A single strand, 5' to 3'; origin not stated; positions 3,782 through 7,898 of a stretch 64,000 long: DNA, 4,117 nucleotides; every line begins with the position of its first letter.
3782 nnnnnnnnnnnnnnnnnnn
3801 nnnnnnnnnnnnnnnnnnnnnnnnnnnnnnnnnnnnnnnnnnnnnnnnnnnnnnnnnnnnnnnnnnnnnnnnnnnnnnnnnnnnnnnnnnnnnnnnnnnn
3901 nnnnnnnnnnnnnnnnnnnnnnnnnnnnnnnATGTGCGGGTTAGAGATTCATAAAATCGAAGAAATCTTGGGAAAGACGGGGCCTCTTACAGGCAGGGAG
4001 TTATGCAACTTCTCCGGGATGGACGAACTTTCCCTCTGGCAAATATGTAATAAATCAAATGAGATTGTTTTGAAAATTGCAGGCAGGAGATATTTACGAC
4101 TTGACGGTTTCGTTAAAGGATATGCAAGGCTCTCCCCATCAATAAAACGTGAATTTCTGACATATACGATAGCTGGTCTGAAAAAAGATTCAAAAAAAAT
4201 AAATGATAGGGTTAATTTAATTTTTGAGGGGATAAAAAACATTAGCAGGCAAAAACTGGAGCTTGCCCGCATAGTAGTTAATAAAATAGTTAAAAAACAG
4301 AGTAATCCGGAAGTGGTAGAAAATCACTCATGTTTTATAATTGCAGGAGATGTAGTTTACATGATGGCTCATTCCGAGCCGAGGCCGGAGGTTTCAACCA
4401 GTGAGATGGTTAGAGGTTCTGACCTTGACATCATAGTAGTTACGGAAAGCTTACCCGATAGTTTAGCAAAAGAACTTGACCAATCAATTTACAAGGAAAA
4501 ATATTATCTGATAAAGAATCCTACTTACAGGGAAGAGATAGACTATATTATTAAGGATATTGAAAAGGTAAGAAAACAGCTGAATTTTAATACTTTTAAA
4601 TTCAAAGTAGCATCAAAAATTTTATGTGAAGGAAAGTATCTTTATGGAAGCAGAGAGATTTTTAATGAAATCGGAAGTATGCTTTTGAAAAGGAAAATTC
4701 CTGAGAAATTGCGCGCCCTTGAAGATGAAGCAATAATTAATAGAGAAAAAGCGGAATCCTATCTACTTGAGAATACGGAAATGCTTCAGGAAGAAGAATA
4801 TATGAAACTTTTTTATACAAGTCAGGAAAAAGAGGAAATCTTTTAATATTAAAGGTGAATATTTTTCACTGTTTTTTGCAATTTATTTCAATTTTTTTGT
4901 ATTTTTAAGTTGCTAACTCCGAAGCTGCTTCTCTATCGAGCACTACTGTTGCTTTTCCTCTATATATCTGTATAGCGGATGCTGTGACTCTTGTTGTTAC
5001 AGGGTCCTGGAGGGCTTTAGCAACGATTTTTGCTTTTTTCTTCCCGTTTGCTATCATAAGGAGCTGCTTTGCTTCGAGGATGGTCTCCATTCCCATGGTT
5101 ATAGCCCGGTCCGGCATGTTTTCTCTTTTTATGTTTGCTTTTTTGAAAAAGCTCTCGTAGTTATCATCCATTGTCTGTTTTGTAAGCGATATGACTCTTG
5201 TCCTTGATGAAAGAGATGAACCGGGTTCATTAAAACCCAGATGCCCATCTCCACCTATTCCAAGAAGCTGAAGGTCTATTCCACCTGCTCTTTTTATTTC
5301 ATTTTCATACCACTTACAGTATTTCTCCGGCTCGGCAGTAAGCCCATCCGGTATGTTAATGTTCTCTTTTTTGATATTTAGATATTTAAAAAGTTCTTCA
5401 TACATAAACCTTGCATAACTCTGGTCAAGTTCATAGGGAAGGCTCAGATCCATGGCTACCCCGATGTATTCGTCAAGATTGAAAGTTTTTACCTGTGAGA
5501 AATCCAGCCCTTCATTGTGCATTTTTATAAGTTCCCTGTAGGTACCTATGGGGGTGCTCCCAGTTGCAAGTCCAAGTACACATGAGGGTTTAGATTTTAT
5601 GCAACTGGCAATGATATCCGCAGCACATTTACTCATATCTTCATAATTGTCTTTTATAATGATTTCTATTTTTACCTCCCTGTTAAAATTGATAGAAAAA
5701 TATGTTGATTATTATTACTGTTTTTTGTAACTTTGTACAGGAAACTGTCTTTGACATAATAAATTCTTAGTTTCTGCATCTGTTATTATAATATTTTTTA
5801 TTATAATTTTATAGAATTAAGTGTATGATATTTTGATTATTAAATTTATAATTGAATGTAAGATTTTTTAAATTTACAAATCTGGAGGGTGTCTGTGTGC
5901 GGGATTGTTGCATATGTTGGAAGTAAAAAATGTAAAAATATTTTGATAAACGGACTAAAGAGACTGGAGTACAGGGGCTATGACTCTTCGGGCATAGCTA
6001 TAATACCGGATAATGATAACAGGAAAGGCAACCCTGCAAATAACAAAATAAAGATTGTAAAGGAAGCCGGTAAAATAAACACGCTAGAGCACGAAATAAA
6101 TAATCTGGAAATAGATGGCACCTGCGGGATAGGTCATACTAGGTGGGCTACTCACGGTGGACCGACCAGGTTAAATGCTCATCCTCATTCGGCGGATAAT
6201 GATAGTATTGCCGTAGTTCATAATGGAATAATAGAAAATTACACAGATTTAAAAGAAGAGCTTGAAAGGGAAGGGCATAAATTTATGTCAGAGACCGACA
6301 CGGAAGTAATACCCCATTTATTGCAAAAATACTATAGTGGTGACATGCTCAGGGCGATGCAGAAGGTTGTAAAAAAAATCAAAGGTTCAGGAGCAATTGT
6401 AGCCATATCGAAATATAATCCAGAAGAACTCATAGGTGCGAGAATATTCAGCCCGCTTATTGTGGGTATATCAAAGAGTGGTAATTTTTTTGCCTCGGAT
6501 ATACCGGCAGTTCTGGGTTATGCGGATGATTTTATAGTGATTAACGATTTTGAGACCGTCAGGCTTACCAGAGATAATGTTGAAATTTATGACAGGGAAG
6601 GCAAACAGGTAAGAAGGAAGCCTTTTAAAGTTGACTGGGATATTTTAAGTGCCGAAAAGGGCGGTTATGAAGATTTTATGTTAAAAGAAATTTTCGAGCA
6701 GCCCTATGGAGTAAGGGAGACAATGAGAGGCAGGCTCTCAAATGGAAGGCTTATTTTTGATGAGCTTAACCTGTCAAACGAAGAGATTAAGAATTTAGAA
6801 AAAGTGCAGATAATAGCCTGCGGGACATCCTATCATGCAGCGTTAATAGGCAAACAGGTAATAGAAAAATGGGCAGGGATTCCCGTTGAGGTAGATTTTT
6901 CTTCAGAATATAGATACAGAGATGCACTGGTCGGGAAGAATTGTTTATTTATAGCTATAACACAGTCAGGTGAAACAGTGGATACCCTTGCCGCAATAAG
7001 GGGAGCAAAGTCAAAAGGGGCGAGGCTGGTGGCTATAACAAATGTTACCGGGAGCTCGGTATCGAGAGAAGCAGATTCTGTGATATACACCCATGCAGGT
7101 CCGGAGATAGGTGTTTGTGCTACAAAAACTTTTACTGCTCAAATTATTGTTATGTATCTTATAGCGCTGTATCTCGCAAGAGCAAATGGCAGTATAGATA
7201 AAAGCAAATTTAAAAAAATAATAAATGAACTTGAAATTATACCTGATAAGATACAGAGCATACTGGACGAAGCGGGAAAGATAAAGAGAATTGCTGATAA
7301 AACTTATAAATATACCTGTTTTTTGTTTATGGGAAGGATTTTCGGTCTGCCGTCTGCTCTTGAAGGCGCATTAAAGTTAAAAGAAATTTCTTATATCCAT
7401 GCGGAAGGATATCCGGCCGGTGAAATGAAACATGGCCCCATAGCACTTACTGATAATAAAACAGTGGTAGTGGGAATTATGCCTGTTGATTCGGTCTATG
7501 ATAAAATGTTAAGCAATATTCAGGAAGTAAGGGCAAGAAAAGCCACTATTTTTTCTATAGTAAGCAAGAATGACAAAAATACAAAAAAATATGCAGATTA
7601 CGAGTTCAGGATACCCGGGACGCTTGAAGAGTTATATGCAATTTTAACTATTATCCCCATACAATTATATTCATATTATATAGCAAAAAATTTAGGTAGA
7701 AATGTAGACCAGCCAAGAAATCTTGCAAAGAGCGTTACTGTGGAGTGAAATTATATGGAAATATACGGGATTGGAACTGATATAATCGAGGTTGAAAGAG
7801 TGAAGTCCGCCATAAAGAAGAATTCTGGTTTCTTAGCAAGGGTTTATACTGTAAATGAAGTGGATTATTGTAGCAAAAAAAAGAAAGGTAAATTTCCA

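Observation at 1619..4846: Candidate 'split GlmU': acetyltransferase-only LbH gene + glmM + an unknown Pol-beta-type nucleotidyltransferase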

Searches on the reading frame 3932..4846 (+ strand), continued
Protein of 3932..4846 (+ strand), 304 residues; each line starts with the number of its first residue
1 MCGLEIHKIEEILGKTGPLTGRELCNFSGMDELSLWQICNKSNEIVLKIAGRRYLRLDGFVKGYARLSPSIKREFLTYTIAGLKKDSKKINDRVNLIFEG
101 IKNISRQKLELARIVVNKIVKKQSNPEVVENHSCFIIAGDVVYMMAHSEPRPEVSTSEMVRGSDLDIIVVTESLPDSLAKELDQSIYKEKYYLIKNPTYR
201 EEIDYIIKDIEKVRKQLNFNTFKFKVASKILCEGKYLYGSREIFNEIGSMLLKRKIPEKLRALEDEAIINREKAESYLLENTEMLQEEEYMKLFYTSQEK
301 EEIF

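Call 52: search_protein_families(library=padloc, proteins=[window:3932-4843:+], max_evalue=1)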
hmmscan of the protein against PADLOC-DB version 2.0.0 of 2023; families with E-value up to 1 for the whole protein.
window:3932-4843:+ (304 aa): 0 families

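Call 56: search_solved_structures(query=A1, max_evalue=10, show_alignments=4)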
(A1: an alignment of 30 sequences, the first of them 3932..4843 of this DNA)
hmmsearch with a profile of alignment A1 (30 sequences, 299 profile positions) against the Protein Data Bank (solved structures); distinct sequences matched with E-value up to 10: 0.

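Call 71: find_encoding_contigs(protein=P0202, flank=5000, max_places=2)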
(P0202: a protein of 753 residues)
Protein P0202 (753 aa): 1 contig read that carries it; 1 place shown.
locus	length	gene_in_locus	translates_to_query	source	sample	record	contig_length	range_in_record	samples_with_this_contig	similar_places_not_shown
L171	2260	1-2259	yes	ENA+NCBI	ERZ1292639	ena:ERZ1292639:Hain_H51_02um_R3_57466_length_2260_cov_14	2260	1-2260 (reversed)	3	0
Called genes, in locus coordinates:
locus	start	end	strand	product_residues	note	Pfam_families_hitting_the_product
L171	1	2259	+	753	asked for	PF02878:PGM_PMM_I, PF02879:PGM_PMM_II, PF02880:PGM_PMM_III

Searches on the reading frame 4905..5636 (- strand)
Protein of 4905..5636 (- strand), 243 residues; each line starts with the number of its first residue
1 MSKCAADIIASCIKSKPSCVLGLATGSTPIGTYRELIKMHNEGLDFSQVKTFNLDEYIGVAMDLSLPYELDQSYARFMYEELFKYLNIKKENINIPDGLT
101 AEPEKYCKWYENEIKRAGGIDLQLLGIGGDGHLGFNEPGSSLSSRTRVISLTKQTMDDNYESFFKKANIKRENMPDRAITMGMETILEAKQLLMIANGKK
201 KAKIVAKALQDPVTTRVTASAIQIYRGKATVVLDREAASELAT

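Call 3: search_protein_families(library=pfam, proteins=[window:4905-5636:-], max_evalue=0.1)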
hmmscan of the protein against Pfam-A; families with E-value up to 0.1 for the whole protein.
window:4905-5636:- (243 aa): 3 families
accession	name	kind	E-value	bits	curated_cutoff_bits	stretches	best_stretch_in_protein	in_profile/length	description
PF01182.26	Glucosamine_iso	-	1.4e-20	74.6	27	1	6-223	15-217/225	Glucosamine-6-phosphate isomerases/6-phosphogluconolactonase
PF04198.19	Sugar-bind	-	0.0015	18.3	27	1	167-211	195-239/257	Putative sugar-binding domain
PF07377.18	DUF1493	-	0.037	15.1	21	0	42-117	17-88/108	Protein of unknown function (DUF1493)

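Call 4: search_protein_families(library=ncbifam, proteins=[window:4905-5636:-], max_evalue=0.1)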
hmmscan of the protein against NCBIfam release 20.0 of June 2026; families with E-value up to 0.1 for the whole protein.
window:4905-5636:- (243 aa): 9 families
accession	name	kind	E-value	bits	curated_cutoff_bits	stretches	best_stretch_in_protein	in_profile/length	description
NF001684.0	PRK00443.1-4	subfamily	7.7e-78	261.6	326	1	1-242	12-242/260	glucosamine-6-phosphate deaminase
TIGR00502.1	nagB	equivalog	1.8e-74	250.3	236.9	1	1-242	12-248/259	glucosamine-6-phosphate deaminase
NF002557.0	PRK02122.1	subfamily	1.2e-70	238.4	384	1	6-242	45-276/653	glucosamine-6-phosphate deaminase-like protein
NF001682.0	PRK00443.1-1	equivalog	1.7e-49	168.5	528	1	6-239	17-232/262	glucosamine-6-phosphate deaminase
NF001685.0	PRK00443.1-5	equivalog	3.4e-46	157.7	513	1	18-241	34-247/266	glucosamine-6-phosphate deaminase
NF007291.0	PRK09762.1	equivalog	5.8e-38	130.8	271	1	1-223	15-224/236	galactosamine-6-phosphate isomerase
NF009022.0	PRK12358.1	equivalog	5.2e-35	121.1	247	1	1-242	12-238/239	glucosamine-6-phosphate deaminase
TIGR01198.1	pgl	equivalog_domain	7.2e-19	68.3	124.45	1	5-240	16-233/234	6-phosphogluconolactonase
NF053881.1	TransRegDeoRBac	equivalog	0.045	12.9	420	1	150-211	231-293/311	DNA-binding transcriptional repressor DeoR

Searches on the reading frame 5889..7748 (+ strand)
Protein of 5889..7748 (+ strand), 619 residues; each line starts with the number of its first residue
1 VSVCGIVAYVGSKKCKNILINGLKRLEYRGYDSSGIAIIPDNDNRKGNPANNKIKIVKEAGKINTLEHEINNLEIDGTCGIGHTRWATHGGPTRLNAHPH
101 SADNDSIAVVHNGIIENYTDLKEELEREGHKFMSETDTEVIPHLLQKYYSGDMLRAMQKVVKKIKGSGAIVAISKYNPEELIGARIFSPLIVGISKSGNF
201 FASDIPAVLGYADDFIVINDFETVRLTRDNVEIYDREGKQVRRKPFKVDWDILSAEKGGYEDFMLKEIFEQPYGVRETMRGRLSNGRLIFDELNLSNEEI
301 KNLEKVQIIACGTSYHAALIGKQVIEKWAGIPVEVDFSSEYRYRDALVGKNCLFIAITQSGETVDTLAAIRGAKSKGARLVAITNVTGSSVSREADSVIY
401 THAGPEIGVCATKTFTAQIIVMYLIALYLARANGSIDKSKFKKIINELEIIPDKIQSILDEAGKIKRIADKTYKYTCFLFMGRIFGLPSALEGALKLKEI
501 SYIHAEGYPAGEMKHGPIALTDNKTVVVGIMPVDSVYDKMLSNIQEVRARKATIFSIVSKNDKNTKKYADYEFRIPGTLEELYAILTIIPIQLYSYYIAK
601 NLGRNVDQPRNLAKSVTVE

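Call 3: search_protein_families(library=pfam, proteins=[window:5889-7748:+], max_evalue=0.1)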
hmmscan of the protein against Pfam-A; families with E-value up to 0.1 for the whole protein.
window:5889-7748:+ (619 aa): 5 families
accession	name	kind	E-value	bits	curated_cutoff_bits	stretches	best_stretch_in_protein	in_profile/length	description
PF01380.27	SIS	-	8.7e-51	171.6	25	2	302-427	4-130/131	SIS domain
PF13522.11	GATase_6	-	7.2e-20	71.8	27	1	74-204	7-130/130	Glutamine amidotransferase domain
PF13537.11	GATase_7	-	1.4e-15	57.8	25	1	99-209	15-122/123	Glutamine amidotransferase domain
PF13230.11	GATase_4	-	0.014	14.7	23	1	70-147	64-140/272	Glutamine amidotransferases class-II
PF18962.6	Por_Secre_tail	-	0.018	15.7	27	0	213-242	7-35/75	Secretion system C-terminal sorting domain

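Call 4: search_protein_families(library=ncbifam, proteins=[window:5889-7748:+], max_evalue=0.1)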
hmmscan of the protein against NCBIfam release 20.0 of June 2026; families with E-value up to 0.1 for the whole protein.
window:5889-7748:+ (619 aa): 33 families (the best 25 are shown)
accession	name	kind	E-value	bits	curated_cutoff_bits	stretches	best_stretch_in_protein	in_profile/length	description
NF001484.0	PRK00331.1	subfamily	3.1e-242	805.3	381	1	3-619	1-601/601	isomerizing glutamine--fructose-6-phosphate transaminase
TIGR01135.1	glmS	equivalog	4e-235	781.9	418.05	1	4-619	1-607/607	glutamine--fructose-6-phosphate transaminase (isomerizing)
NF046059.1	NagB_SO3506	equivalog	9e-37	127.1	430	1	302-614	37-325/330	glucosamine-6-phosphate deaminase NagB-II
NF041128.1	glucosaP_deam_GlmD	equivalog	3.3e-29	102.2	580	1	297-616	25-321/323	glucosamine-6-phosphate deaminase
TIGR01134.1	purF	equivalog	2.5e-24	86.5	350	1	4-209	1-200/432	amidophosphoribosyltransferase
TIGR01536.1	asn_synth_AEB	equivalog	1.8e-13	50.3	267.1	1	4-210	1-168/517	asparagine synthase (glutamine-hydrolyzing)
TIGR03104.1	trio_amidotrans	equivalog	1.5e-10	40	570.1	1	79-209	43-166/589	N-acetylglutaminylglutamine amidotransferase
NF008458.0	PRK11337.1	equivalog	1.9e-09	36.9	378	1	346-439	184-276/293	MurR/RpiR family transcriptional regulator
NF040776.2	AlsR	equivalog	9.1e-09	34.6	400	1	348-440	174-265/279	transcriptional repressor AlsR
TIGR03108.1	eps_aminotran_1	hypoth_equivalog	1e-08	34.4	816.9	1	95-148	58-111/628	XrtA/PEP-CTERM system amidotransferase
NF006949.0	PRK09431.1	equivalog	1.3e-08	33.8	499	1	96-214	59-171/554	asparagine synthase B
TIGR00274.1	TIGR00274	equivalog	1.5e-08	34.1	302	1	347-426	123-204/291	N-acetylmuramic acid 6-phosphate etherase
NF008481.0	PRK11382.1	equivalog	5.5e-08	32.4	430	1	301-609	42-331/340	fructoselysine 6-phosphate deglycase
NF006426.0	PRK08674.1-6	subfamily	5.7e-08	32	295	1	298-472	41-209/354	bifunctional phosphoglucose/phosphomannose isomerase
NF003915.0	PRK05441.1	subfamily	6.8e-08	31.9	168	1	348-426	129-209/300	N-acetylmuramic acid 6-phosphate etherase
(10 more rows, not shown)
